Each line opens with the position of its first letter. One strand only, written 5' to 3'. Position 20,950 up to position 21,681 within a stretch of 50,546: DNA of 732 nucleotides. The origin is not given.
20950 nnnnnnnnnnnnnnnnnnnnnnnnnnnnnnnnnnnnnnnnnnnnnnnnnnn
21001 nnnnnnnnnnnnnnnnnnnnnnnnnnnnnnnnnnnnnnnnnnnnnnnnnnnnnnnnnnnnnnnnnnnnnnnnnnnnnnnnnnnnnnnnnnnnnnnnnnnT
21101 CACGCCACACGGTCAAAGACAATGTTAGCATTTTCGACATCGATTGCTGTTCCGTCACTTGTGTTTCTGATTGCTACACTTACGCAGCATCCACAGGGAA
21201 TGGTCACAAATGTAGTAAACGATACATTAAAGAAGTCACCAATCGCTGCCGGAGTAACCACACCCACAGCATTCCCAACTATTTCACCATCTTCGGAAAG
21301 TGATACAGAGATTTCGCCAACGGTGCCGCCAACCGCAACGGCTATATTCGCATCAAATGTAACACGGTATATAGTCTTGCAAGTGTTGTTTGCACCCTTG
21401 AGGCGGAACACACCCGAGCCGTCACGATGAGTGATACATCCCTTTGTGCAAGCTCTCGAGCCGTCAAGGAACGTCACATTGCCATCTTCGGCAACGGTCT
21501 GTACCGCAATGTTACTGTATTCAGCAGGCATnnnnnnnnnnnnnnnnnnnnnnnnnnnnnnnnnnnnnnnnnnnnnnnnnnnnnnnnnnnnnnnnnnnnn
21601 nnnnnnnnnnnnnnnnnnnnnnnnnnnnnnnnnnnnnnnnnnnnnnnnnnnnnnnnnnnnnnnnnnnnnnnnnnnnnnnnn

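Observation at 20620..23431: Six-gene, terminator-bounded accessory cassette between the giant gene and attP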

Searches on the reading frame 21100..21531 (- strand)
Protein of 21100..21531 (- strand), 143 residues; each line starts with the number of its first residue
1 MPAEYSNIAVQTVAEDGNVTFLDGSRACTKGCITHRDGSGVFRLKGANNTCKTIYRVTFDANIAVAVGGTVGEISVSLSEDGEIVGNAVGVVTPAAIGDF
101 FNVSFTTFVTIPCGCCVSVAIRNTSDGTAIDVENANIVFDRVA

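Call 4: search_protein_families(library=pfam, proteins=[window:21100-21531:-], max_evalue=1)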
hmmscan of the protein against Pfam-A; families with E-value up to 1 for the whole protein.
window:21100-21531:- (143 aa): 1 family
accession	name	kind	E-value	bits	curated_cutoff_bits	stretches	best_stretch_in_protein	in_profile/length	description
PF22414.1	Hia_Tpr_ring_dom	-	0.003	17.7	27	1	10-25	1-16/37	Trimeric autotransporter adhesin, Trp ring domain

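Call 5: search_protein_families(library=phrogs, proteins=[window:21100-21531:-], max_evalue=1)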
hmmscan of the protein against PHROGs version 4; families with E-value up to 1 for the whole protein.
window:21100-21531:- (143 aa): 4 families
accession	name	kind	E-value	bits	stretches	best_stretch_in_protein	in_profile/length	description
phrog_20016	-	unknown function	3.1e-44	151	1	3-143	2-141/141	-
phrog_8494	-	unknown function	0.23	12.2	1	65-100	25-60/68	-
phrog_37867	-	unknown function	0.36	11.7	1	76-96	12-31/42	-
phrog_17757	-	unknown function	0.73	11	0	8-43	27-61/92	-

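Call 15: search_protein_families(library=ncbifam, proteins=[window:21100-21531:-], max_evalue=1)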
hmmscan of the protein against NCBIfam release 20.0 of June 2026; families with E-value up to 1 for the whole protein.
window:21100-21531:- (143 aa): 0 families

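Call 16: search_protein_families(library=padloc, proteins=[window:21100-21531:-], max_evalue=1)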
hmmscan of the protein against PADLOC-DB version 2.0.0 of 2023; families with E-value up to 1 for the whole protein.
window:21100-21531:- (143 aa): 0 families

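Call 21: find_homologous_proteins(query=window:21100-21531:-)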
Query window:21100-21531:- (143 aa): 1171 proteins with E <= 0.001 among 1204 candidates; the best 120 are listed.
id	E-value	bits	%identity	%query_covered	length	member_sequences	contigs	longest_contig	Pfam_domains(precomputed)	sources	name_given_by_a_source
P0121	4.2e-81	288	95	100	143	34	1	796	-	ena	-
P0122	3.0e-73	262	87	100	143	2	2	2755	-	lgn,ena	-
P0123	7.5e-73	261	87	100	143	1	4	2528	-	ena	-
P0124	9.4e-73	260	87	100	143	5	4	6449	-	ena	-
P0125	1.4e-72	260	87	100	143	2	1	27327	-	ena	-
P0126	4.3e-68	245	78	100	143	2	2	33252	-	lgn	-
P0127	8.3e-67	241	76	100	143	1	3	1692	-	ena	-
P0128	9.1e-67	241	78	100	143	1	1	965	-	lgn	-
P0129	1.1e-66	241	78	100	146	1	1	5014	-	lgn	-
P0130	1.8e-66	240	78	100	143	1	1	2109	-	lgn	-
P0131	2.1e-66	240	78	100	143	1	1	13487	-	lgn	-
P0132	6.5e-66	238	75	100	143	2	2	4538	-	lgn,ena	-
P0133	6.8e-66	238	76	100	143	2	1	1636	-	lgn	-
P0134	7.1e-66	238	77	99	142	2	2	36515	-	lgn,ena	-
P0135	1.1e-65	238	77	100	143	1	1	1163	-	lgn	-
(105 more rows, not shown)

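Call 35: search_solved_structures(query=A4, max_evalue=10, show_alignments=3)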
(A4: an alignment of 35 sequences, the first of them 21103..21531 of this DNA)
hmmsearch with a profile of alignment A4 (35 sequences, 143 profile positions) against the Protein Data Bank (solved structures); distinct sequences matched with E-value up to 10: 0.

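Call 46: predict_structure(alignment_id=A8)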
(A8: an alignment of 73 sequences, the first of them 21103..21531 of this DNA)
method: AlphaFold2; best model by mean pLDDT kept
length: 143 residues; sequences in the alignment: 73
mean_pLDDT: 83.8   pTM: 0.77
mean pLDDT of the five models: 83.8, 79.9, 67.0, 66.1, 47.1
residues with pLDDT >= 90: 34; 70-90: 98; 50-70: 11; < 50: 0
segments of 3 or more residues with pLDDT < 50: none
pLDDT, mean of each block of 10 residues (from residue 1): 87 89 76 83 80 88 81 79 81 79 89 83 85 91 85
secondary structure, 60 per line:
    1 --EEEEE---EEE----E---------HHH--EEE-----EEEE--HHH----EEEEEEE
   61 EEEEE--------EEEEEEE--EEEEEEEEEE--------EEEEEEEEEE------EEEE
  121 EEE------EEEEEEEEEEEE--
elements in order: E3-7 E11-13 E33-35 E41-44 E54-65 E74-80 E83-92 E101-110 E117-123 E130-141
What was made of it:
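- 21100..21531 (-): Gene E: stand-alone 143-aa TNF/C1q-fold jelly roll resembling BclA C-terminal domain and ExsFA/BxpB (PHROG 20016); replaced by the Cys-rich family f7 in other phages. AF2 pLDDT 83.8 (call 46).
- On BclA_C / TNF-C1q fold (for E): AF2 model with pLDDT 83.8 and pTM 0.77 (call 46).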

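Call 48: fold_search(model_id=the predicted structure, library=pdb)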
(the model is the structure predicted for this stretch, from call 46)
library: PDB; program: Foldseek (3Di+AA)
matches with E <= 10: 1851; with E <= 0.001: 144
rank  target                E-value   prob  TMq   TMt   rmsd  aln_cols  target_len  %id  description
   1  9h38_R                2.9e-07  1.00  0.63  0.64   3.9       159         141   16  C-terminal domain of the F-ENA tip fibrillum F-BclA from Bacillus thuringiensis (released 2025-03-12)
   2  9h38_M                3.9e-07  1.00  0.70  0.74   3.3       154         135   16  C-terminal domain of the F-ENA tip fibrillum F-BclA from Bacillus thuringiensis (released 2025-03-12)
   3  9h38_L                5.7e-07  1.00  0.70  0.71   3.5       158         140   14  C-terminal domain of the F-ENA tip fibrillum F-BclA from Bacillus thuringiensis (released 2025-03-12)
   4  9h38_A                1.0e-06  1.00  0.73  0.75   3.2       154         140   16  C-terminal domain of the F-ENA tip fibrillum F-BclA from Bacillus thuringiensis (released 2025-03-12)
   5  8d02                  1.0e-06  1.00  0.71  0.69   4.5       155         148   14  Crystal Structure of Bacillus anthracis BxpB (released 2023-05-24)
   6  9h38_B                1.1e-06  1.00  0.72  0.75   3.3       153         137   17  C-terminal domain of the F-ENA tip fibrillum F-BclA from Bacillus thuringiensis (released 2025-03-12)
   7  9h38_K                1.5e-06  1.00  0.71  0.73   3.0       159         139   14  C-terminal domain of the F-ENA tip fibrillum F-BclA from Bacillus thuringiensis (released 2025-03-12)
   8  7r1m_B                1.8e-06  1.00  0.70  0.66   4.8       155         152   15  Crystal structure of ExsFA, a Bacillus cereus spore exosporium protein (released 2023-02-15)
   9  7r1m_A                1.8e-06  1.00  0.69  0.64   4.9       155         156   14  Crystal structure of ExsFA, a Bacillus cereus spore exosporium protein (released 2023-02-15)
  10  9h38_S                2.7e-06  1.00  0.69  0.71   3.9       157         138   15  C-terminal domain of the F-ENA tip fibrillum F-BclA from Bacillus thuringiensis (released 2025-03-12)
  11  9h3d_E                2.7e-06  1.00  0.70  0.69   4.6       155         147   13  F-ENA exosporium anchoring complex between ExsF and a peptide derived from the N-terminus of F-Anchor (released 2025-03-12)
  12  9h3d_D                3.9e-06  1.00  0.76  0.73   4.2       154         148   14  F-ENA exosporium anchoring complex between ExsF and a peptide derived from the N-terminus of F-Anchor (released 2025-03-12)
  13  7r5i_C                4.3e-06  1.00  0.67  0.65   5.0       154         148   14  High resolution Crystal structure of ExsFA, a Bacillus cereus spore exosporium protein (released 2023-08-23)
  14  7r5i_A                4.6e-06  1.00  0.64  0.65   5.1       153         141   13  High resolution Crystal structure of ExsFA, a Bacillus cereus spore exosporium protein (released 2023-08-23)
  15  6cpr_C                5.9e-06  1.00  0.60  0.58   5.6       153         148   13  Crystal structure of 4-1BBL/4-1BB complex in C2 space group (released 2018-05-09)
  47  1wck                  4.7e-05  1.00  0.59  0.61   4.2       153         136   14  Crystal structure of the C-terminal domain of BclA, the major antigen of the exosporium of the Bacillus anthracis spore. (released 2005-10-25)
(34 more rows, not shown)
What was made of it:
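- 21100..21531 (-): Foldseek best hits 9h38, 8d02, 7r1m, 1wck and TNF ligands, E down to 3e-7 (call 48).
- On BclA_C / TNF-C1q fold (for E): Foldseek top hits are 9h38, 8d02, 7r1m and 1wck, probability 1.0 (call 48).
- Closest known: BclA C-terminal domain and ExsFA/BxpB. Same: E has the same jelly-roll fold (Foldseek E of 3e-7 to 5e-5, TM 0.6-0.76; call 48).
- Closest known: TNF-superfamily ligands. Same: TNF ligands are among E's structural matches (call 48).
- Checked: E: TNF/BclA fold (calls 46, 48).
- E. Its fold is closest to BclA C-terminal domain and to the stand-alone anchor protein ExsFA/BxpB (calls 46, 48). The best structural matches of E are exosporium proteins: F-BclA, BxpB/ExsFA and BclA (call 48).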

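Call 57: fold_search(model_id=the predicted structure, library=viral)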
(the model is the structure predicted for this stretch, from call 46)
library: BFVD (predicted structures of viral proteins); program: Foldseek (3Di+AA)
matches with E <= 10: 1935; with E <= 0.001: 426
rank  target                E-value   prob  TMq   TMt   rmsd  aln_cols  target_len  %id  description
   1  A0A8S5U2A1            8.9e-12  1.00  0.83  0.88   2.7       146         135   29  Uncharacterized protein [Siphoviridae sp. ctqzz19]
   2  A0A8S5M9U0            5.7e-10  1.00  0.82  0.84   2.6       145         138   16  Uncharacterized protein [Siphoviridae sp. ctv4j104]
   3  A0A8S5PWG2            1.2e-09  1.00  0.80  0.84   2.5       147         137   22  Uncharacterized protein [Myoviridae sp. ctWiL39]
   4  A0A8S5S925            1.2e-09  1.00  0.81  0.81   2.8       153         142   21  BclA protein [Phage sp. ctGns7]
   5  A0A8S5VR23            1.9e-08  1.00  0.79  0.83   2.3       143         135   18  (no name in the UniProt tables at hand)
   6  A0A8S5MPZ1            5.6e-08  1.00  0.75  0.82   2.8       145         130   18  Uncharacterized protein [Podoviridae sp. ctoqT5]
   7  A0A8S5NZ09            1.1e-07  1.00  0.72  0.72   3.5       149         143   22  Uncharacterized protein [Siphoviridae sp. ctiMP24]
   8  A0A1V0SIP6            2.1e-07  1.00  0.65  0.24   4.1       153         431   20  Collagen triple helix repeat motif-containing protein [Klosneuvirus KNV1]
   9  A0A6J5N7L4            2.7e-07  1.00  0.69  0.52   4.3       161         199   13  Uncharacterized protein [uncultured Caudovirales phage]
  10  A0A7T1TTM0            3.1e-07  1.00  0.69  0.56   4.2       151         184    9  Uncharacterized protein [Vibrio phage vB_VpP_DE17]
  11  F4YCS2                3.3e-07  1.00  0.72  0.53   3.8       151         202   14  (no name in the UniProt tables at hand)
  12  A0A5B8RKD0            3.3e-07  1.00  0.68  0.35   4.6       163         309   21  Uncharacterized protein [Iridovirus Liz-CrIV]
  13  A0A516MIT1            3.8e-07  1.00  0.66  0.28   4.6       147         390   20  (no name in the UniProt tables at hand)
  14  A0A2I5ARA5            5.0e-07  1.00  0.70  0.57   5.0       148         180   12  (no name in the UniProt tables at hand)
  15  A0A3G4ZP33            5.2e-07  1.00  0.77  0.32   2.9       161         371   15  Uncharacterized protein [Terrestrivirus sp.]
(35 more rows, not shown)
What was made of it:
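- TNF-fold and coiled-coil proteins are typical of virion fibres (call 57). The closest viral structures to E are 130-145-aa proteins of sipho-, myo- and podoviruses (call 57).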
